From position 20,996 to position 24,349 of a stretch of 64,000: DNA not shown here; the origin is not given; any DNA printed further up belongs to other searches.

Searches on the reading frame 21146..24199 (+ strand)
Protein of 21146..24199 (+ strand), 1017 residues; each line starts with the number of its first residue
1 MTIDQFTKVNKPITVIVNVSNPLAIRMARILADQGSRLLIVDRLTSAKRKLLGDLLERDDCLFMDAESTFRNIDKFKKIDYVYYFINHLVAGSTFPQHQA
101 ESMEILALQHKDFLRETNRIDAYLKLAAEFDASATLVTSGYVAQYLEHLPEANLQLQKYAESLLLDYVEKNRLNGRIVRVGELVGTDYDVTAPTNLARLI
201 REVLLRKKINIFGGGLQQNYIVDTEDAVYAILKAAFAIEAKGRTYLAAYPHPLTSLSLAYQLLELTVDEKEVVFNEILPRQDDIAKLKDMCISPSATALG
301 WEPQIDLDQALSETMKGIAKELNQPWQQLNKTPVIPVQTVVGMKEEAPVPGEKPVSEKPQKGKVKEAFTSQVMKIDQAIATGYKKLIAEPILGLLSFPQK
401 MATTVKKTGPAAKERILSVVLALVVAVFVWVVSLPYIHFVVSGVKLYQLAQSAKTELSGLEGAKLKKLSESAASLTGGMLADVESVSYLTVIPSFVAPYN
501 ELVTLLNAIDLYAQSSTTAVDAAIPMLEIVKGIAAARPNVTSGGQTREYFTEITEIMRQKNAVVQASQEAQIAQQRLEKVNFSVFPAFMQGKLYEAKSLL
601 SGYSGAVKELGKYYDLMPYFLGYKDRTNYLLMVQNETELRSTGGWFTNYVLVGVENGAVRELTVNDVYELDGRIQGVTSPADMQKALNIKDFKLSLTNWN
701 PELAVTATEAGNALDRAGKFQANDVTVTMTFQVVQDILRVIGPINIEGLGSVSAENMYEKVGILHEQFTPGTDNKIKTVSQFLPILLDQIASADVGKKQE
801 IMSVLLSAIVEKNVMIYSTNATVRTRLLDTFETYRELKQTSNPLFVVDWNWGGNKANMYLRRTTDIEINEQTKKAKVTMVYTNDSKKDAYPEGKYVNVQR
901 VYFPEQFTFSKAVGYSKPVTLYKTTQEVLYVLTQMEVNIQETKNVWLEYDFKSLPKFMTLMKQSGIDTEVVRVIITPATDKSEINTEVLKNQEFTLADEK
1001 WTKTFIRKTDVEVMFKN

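Call 79: search_protein_families(library=padloc, proteins=[window:21146-24199:+], max_evalue=0.001)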
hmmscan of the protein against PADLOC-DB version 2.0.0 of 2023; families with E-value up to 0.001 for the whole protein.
window:21146-24199:+ (1017 aa): 0 families

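Call 80: search_protein_families(library=pfam, proteins=[window:21146-24199:+], max_evalue=0.0001)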
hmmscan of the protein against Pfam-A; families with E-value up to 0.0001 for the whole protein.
window:21146-24199:+ (1017 aa): 2 families
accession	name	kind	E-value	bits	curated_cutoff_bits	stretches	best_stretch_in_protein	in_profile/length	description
PF13196.11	DUF4012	-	2.2e-15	57.8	28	1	627-759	4-137/144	Protein of unknown function (DUF4012)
PF01370.27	Epimerase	-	1.1e-07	31.9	20.9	1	27-244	14-236/240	NAD dependent epimerase/dehydratase family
